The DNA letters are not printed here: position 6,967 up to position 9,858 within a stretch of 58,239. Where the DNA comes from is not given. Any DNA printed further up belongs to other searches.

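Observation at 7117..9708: Unusual tri-domain protein: isochorismatase-like, APH-fold kinase, NUDT9-like Nudix with a degenerate catalytic box, embedded in a partner-switching operon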

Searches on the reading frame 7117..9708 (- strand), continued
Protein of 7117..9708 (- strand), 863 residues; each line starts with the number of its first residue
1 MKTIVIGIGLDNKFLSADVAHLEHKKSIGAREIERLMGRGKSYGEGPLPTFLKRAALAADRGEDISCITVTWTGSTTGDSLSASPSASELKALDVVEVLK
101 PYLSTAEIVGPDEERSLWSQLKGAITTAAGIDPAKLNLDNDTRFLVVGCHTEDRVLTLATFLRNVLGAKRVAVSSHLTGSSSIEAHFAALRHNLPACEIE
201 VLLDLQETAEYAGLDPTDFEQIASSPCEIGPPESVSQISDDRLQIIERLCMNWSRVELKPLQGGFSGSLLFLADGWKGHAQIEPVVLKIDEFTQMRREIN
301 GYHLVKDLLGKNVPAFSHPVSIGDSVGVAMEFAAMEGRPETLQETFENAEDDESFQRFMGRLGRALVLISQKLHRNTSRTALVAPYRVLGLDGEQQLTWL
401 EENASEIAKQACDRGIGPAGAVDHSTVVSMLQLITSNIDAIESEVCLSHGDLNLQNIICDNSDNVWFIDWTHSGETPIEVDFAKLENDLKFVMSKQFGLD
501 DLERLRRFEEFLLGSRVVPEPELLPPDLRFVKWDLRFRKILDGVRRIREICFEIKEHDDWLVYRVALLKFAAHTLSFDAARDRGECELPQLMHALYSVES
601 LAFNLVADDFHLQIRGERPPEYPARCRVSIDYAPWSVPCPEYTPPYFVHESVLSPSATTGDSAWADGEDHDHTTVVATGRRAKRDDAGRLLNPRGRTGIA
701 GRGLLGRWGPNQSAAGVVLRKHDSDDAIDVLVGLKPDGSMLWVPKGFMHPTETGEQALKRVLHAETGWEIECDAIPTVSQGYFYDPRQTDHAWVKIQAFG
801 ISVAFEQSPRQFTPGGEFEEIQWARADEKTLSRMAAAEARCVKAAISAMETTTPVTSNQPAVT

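Call 12: find_related_loci(query=A1, collection=genome_contigs, flank=10000)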
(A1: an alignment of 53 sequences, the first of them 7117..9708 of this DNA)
Query A1 (863 aa) in genome_contigs; peptide patterns used: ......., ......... (x = any residue, [..] = any of these).
111 stretches matched a pattern; 72 encode a relative of the query (tblastn E <= 1e-3); 69 distinct loci.
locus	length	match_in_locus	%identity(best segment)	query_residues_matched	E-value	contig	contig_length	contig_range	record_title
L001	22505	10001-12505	51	1-849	0e+0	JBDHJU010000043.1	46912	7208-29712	MAG: Gemmatimonadota bacterium isolate BHB10-26_Bin_323 BHB10-26_Bin_323_scaffold_5570, whole genome shotgun sequence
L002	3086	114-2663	50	1-857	0e+0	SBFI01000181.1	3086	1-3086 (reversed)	MAG: Acidobacteria bacterium isolate M0029 scaffold_59869_1, whole genome shotgun sequence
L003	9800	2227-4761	51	1-859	0e+0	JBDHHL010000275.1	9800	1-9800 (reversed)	MAG: Gemmatimonadota bacterium isolate M8-62_Bin_193 M8-62_Bin_193_scaffold_73185, whole genome shotgun sequence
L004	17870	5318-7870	51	1-859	0e+0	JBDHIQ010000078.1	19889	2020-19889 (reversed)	MAG: Gemmatimonadota bacterium isolate BHB10-2_Bin_317 BHB10-2_Bin_317_scaffold_47385, whole genome shotgun sequence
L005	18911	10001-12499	51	3-849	0e+0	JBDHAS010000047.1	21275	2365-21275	MAG: Gemmatimonadota bacterium isolate M3-44_Bin_339 M3-44_Bin_339_scaffold_8772, whole genome shotgun sequence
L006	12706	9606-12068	50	1-850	0e+0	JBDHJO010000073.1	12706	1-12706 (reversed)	MAG: Gemmatimonadota bacterium isolate BHB10-26_Bin_233 BHB10-26_Bin_233_scaffold_20496, whole genome shotgun sequence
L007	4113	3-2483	50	35-863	0e+0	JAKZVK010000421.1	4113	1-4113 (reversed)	MAG: Bryobacterales bacterium isolate Langseth_MAG_00109 Langseth_MAG_00109_000000000421, whole genome shotgun sequence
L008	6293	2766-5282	50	1-849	0e+0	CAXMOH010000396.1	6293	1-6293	MAG: uncultured Hyphomicrobium sp. isolate 07C-BC-St03_bin.16.orig genome assembly, contig: k141_186583, whole genome sh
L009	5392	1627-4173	50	1-852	0e+0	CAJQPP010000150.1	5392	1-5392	MAG: uncultured Pirellulaceae bacterium isolate 3_20180319_Bin_METABAT_3_1_1 genome assembly, contig: c_000011673551, wh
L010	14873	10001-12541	49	1-849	0e+0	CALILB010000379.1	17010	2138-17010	MAG: uncultured bacterium isolate N4_Bin_METABAT__140_1 genome assembly, contig: c_000006926703, whole genome shotgun se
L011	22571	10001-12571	48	1-859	0e+0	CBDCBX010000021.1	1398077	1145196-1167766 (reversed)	MAG: Acidobacteriota bacterium isolate 3beccde0-225e-480f-8752-c289bce3f7eb genome assembly, contig: contig_21, whole ge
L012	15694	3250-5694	50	1-845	0e+0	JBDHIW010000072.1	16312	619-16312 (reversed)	MAG: Gemmatimonadota bacterium isolate BHB10-2_Bin_373 BHB10-2_Bin_373_scaffold_42986, whole genome shotgun sequence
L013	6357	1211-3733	51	3-852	0e+0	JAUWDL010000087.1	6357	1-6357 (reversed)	MAG: Gemmatimonadales bacterium isolate CSMAG_2163 CSMAG_2163_k141_934432_length_6357_cov_6.0000, whole genome shotgun s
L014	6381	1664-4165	49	3-861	0e+0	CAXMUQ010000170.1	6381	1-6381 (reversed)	MAG: uncultured Acidimicrobiia bacterium isolate 10C-St8-MC-01_bin.9.orig genome assembly, contig: k141_933775, whole ge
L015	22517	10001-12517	51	3-846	0e+0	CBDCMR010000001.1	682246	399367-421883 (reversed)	MAG: Longimicrobiales bacterium isolate 15054db9-509a-47bb-9008-d5a6df8650c5 genome assembly, contig: contig_1, whole ge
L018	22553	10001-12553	49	1-859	0e+0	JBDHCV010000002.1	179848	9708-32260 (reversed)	MAG: Gemmatimonadota bacterium isolate M8-32_Bin_122 M8-32_Bin_122_scaffold_20, whole genome shotgun sequence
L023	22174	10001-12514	48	4-845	0e+0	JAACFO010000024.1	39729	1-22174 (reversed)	MAG: Gammaproteobacteria bacterium isolate bin.98 scaffold_224, whole genome shotgun sequence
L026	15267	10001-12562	46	3-861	0e+0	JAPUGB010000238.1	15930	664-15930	MAG: Gammaproteobacteria bacterium isolate A5-S04_114 A5-S04_114_cg238, whole genome shotgun sequence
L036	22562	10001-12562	50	1-855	0e+0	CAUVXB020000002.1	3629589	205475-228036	MAG: Alphaproteobacteria bacterium isolate 8c258d8c-a111-4014-ac25-dd31ebeb1c18 genome assembly, contig: contig_2, whole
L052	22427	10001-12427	41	27-847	0e+0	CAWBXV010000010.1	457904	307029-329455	MAG: uncultured Gammaproteobacteria bacterium isolate MFD09779.bin.1.73 genome assembly, contig: contig_70309, whole gen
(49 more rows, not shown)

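Call 22: predict_structure(alignment_id=A1)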
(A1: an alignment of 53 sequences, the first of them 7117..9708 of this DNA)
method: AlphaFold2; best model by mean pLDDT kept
length: 863 residues; sequences in the alignment: 53
mean_pLDDT: 83.4   pTM: 0.66
mean pLDDT of the five models: 83.4, 81.5, 81.0, 79.8, 76.9
residues with pLDDT >= 90: 490; 70-90: 231; 50-70: 38; < 50: 104
segments of 3 or more residues with pLDDT < 50: 611-618, 625-639, 641-649, 654-708, 853-863
pLDDT, mean of each block of 10 residues (from residue 1): 94 89 88 92 93 94 93 62 71 88 85 75 90 88 95 94 94 96 92 94 95 93 88 90 94 93 70 92 92 81 91 91 91 87 94 96 97 94 89 91 95 83 91 83 89 93 92 91 96 90 94 92 92 95 97 87 96 94 91 97 84 44 44 41 46 47 41 38 45 33 41 91 87 89 90 90 93 84 68 80 88 92 94 90 89 42 26
secondary structure, 60 per line:
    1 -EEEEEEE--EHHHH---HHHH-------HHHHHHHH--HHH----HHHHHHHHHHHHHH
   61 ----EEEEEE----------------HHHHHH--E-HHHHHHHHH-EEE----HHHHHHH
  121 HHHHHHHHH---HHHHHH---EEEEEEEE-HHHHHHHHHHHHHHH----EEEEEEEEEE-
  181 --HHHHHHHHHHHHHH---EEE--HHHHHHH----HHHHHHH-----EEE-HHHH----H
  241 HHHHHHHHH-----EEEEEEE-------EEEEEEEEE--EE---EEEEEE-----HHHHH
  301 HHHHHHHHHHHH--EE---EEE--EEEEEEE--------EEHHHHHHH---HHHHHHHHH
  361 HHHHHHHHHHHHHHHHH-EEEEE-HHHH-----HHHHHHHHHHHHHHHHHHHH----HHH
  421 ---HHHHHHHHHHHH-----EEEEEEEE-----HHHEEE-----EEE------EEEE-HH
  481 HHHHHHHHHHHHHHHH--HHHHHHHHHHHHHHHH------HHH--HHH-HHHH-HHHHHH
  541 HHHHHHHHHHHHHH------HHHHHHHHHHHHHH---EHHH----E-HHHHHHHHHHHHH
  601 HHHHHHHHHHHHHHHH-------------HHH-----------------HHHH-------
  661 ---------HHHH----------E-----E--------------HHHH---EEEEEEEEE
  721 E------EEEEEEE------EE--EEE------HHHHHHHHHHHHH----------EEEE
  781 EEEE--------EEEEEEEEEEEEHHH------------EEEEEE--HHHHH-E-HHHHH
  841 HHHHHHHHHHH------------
elements in order (helices of 4 or more, strands of 3 or more residues): E2-8 H12-15 H19-22 H30-37 H47-60 E65-70 H87-92 H97-105 E107-109 H114-129 H133-138 E142-149 H151-165 E170-179 H183-196 E200-202 H205-211 H216-222 E228-230 H232-235 H240-249 E255-261 E269-277 E285-290 H296-312 E320-322 E325-331 H342-348 H352-377 E379-383 H385-388 H394-413 H424-435 E441-448 E457-459 E465-467 E474-477 H479-496 H499-514 H530-533 H535-554 H561-574 H588-616 H650-653 H670-673 H705-708 E712-721 E728-734 E745-747 H754-766 E777-784 E793-804 E820-825 H828-832 H836-851

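Call 27: fold_search(model_id=the predicted structure, library=pdb)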
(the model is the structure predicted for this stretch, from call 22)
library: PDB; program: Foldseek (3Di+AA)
matches with E <= 10: 1831; with E <= 0.001: 589
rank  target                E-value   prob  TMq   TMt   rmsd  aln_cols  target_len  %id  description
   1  4u94                  9.1e-10  1.00  0.25  0.44   7.0       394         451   14  Structure of mycobacterial maltokinase, the missing link in the essential GlgE-pathway (released 2015-02-11)
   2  8sr9_A                3.5e-08  1.00  0.17  0.12  41.4       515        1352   17  Cryo-EM structure of TRPM2 chanzyme in the presence of Magnesium (released 2024-05-08)
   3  5jy7_N                3.6e-08  1.00  0.24  0.52   7.7       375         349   13  Complex of Mycobacterium smegmatis trehalose synthase with maltokinase (released 2017-05-24)
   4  8srg_A                4.4e-08  1.00  0.18  0.12  43.7       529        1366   17  Cryo-EM structure of TRPM2 chanzyme in the presence of Magnesium, Adenosine monophosphate, and Ribose-5-phosphate (released 2024-05-15)
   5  8src_A                5.2e-08  1.00  0.18  0.12  43.3       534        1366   17  Cryo-EM structure of TRPM2 chanzyme in the presence of Calcium and ADP-ribose (released 2024-05-08)
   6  8sra_A                5.2e-08  1.00  0.17  0.12  41.4       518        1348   17  Cryo-EM structure of TRPM2 chanzyme in the presence of Calcium (released 2024-05-08)
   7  8sr8_A                6.0e-08  1.00  0.17  0.11  41.8       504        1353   17  Cryo-EM structure of TRPM2 chanzyme in the presence of EDTA (apo state) (released 2024-05-08)
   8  5jy7_K                6.3e-08  1.00  0.25  0.54   7.3       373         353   14  Complex of Mycobacterium smegmatis trehalose synthase with maltokinase (released 2017-05-24)
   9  8sre_A                9.9e-08  1.00  0.17  0.11  40.8       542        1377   16  Cryo-EM structure of TRPM2 chanzyme in the presence of Magnesium and ADP-ribose, closed state (released 2024-05-15)
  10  5jy7_M                1.2e-07  1.00  0.25  0.45   7.5       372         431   13  Complex of Mycobacterium smegmatis trehalose synthase with maltokinase (released 2017-05-24)
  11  5jy7_I                1.3e-07  1.00  0.25  0.45   8.1       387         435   13  Complex of Mycobacterium smegmatis trehalose synthase with maltokinase (released 2017-05-24)
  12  5jy7_L                1.3e-07  1.00  0.24  0.44   9.3       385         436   13  Complex of Mycobacterium smegmatis trehalose synthase with maltokinase (released 2017-05-24)
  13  4o7o_A                1.5e-07  1.00  0.23  0.41   8.0       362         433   14  Crystal structure of Mycobacterium tuberculosis maltose kinase MaK (released 2014-10-22)
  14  4o7o_B                2.1e-07  1.00  0.24  0.42   8.8       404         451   14  Crystal structure of Mycobacterium tuberculosis maltose kinase MaK (released 2014-10-22)
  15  8sr7_A                2.1e-07  1.00  0.17  0.12  44.2       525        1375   17  Cryo-EM structure of TRPM2 chanzyme in the presence of Magnesium, Adenosine monophosphate, and Ribose-5-phosphate (released 2024-05-08)
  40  3gz8_A                1.5e-06  1.00  0.14  0.70   3.3       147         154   15  Cocrystal structure of NUDIX domain of Shewanella oneidensis NrtR complexed with ADP ribose (released 2009-06-09)
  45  4nfx_H                2.0e-06  1.00  0.13  0.69   3.4       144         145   20  Structure and atypical hydrolysis mechanism of the Nudix hydrolase Orf153 (YmfB) from Escherichia coli (released 2014-05-14)
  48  3gz8_C                2.3e-06  1.00  0.14  0.69   3.3       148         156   15  Cocrystal structure of NUDIX domain of Shewanella oneidensis NrtR complexed with ADP ribose (released 2009-06-09)
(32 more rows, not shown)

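Call 49: search_protein_families(library=pfam, proteins=[L036:6713-7948:+, L036:7985-9202:+, L036:14234-15010:+, L052:6081-8315:+, L052:13391-14824:+, L026:8474-9604:+, L026:13576-14988:+, L023:5204-7231:+, L023:8953-9954:+, L011:12489-14921:+], max_evalue=0.0001)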
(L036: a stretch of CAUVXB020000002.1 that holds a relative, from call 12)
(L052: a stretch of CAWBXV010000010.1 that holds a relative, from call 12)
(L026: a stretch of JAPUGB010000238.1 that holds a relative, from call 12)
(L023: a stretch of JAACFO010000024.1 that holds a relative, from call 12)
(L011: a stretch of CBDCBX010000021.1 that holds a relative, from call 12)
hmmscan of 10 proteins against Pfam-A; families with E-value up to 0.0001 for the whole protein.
L036:6713-7948:+ (412 aa): 0 families

L036:7985-9202:+ (406 aa): 0 families

L036:14234-15010:+ (259 aa): 0 families

L052:6081-8315:+ (745 aa): 0 families

L052:13391-14824:+ (478 aa): 0 families

L026:8474-9604:+ (377 aa): 0 families

L026:13576-14988:+ (471 aa): 1 family
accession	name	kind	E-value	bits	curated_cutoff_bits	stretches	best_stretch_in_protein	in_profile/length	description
PF00909.26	Ammonium_transp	-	3.3e-125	418.4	23.2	1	66-462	1-399/399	Ammonium Transporter Family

L023:5204-7231:+ (676 aa): 3 families
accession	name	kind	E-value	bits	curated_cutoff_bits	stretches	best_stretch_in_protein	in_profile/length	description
PF00027.35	cNMP_binding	-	1.4e-16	60.7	27.5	1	384-470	2-88/89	Cyclic nucleotide-binding domain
PF00924.24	MS_channel_2nd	-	3.6e-12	46.6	20.2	1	170-236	2-67/68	Mechanosensitive ion channel, beta-domain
PF21082.3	MS_channel_3rd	-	1.3e-09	38.7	21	1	245-326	2-87/88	Mechanosensitive ion channel MscS, C-terminal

L023:8953-9954:+ (334 aa): 0 families

L011:12489-14921:+ (811 aa): 8 families
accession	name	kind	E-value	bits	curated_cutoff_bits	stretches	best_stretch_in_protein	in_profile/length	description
PF19974.5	TCAD9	-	4.2e-55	188.1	40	2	457-613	272-428/429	Ternary complex associated domain 9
PF22785.1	Tc-R-P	-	8.7e-16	58.8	27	1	679-776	14-105/106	Polymorphic toxin system, DSP-PTPase phosphatase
PF05706.17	CDKN3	-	2.6e-14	53.7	20.7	1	648-773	28-156/168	Cyclin-dependent kinase inhibitor 3 (CDKN3)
PF22784.1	PTP-SAK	-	7.9e-13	49.2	27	1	684-793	27-142/153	Swiss Army Knife protein, DSP-PTPase phosphatase domain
PF00782.25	DSPc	-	2.3e-11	44.1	33.5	1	711-794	33-117/133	Dual specificity phosphatase, catalytic domain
PF22741.1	PTP-NADK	-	2.2e-08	34.1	27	1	685-804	45-161/163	DSP-PTPase phosphatase fused to NAD+ Kinase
PF00857.26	Isochorismatase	-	2.6e-08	34.6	27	1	84-235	20-165/175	Isochorismatase domain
PF01636.29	APH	-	8.8e-06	26.1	23.2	1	407-526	102-209/239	Phosphotransferase enzyme family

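Call 60: search_protein_families(library=padloc, proteins=[window:7117-9708:-, L011:12489-14921:+], max_evalue=0.001)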
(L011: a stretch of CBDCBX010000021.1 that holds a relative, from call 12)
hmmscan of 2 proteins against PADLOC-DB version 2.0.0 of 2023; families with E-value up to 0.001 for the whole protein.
window:7117-9708:- (863 aa): 0 families

L011:12489-14921:+ (811 aa): 0 families

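Call 61: find_encoding_contigs(protein=P0099, flank=10000, max_places=2)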
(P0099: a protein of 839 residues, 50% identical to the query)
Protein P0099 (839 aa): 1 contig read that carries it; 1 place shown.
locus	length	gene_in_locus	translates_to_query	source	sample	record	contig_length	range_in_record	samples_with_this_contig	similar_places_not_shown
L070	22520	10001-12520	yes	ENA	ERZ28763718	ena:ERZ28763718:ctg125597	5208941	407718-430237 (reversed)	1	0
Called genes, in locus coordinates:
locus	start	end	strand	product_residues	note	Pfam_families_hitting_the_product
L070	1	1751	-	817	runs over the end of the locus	-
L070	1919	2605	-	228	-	PF00106:adh_short, PF08659:KR (weak), PF13561:adh_short_C2, PF23441:SDR (weak)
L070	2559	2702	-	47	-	-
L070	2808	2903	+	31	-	-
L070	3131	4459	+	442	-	PF00909:Ammonium_transp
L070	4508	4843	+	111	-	PF00543:P-II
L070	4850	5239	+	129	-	PF03951:Gln-synt_N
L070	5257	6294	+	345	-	PF00120:Gln-synt_C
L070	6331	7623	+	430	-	PF01145:Band_7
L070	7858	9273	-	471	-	PF13701:DDE_Tnp_1_4, PF01609:DDE_Tnp_1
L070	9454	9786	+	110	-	PF01740:STAS, PF13466:STAS_2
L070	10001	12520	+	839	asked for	PF19974:TCAD9, PF25969:NUDT9_N, PF00293:NUDIX (weak)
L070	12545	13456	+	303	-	PF00459:Inositol_P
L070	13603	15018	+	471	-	PF13701:DDE_Tnp_1_4, PF01609:DDE_Tnp_1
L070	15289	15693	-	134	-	PF01850:PIN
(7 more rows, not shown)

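Call 62: find_encoding_contigs(protein=P0085, flank=10000, max_places=2)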
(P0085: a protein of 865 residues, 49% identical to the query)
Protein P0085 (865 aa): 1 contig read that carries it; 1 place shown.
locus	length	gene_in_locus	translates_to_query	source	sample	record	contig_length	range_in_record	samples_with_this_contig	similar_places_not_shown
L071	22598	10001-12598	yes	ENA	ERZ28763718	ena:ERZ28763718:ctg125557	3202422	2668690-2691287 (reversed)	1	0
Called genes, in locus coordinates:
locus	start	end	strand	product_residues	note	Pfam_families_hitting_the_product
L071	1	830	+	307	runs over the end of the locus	PF00698:Acyl_transf_1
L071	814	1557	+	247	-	PF00106:adh_short, PF08659:KR, PF13561:adh_short_C2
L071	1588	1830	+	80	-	PF23297:ACP_SdgA_C (weak), PF00550:PP-binding, PF14573:PP-binding_2 (weak)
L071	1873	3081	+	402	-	PF00109:ketoacyl-synt, PF02801:Ketoacyl-synt_C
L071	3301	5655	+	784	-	PF07697:7TMR-HDED, PF07698:7TM-7TMR_HD, PF01966:HD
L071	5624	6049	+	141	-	PF02130:YbeY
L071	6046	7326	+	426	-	PF01595:CNNM, PF00571:CBS, PF03471:CorC_HlyC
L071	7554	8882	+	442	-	PF00909:Ammonium_transp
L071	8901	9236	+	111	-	PF00543:P-II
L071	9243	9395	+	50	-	-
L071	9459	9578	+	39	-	-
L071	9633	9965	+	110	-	PF01740:STAS, PF13466:STAS_2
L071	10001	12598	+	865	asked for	PF01636:APH, PF19974:TCAD9, PF25969:NUDT9_N, PF00293:NUDIX (weak)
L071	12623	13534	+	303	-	PF00459:Inositol_P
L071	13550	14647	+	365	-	PF00383:dCMP_cyt_deam_1, PF14437:MafB19-deam, PF01872:RibD_C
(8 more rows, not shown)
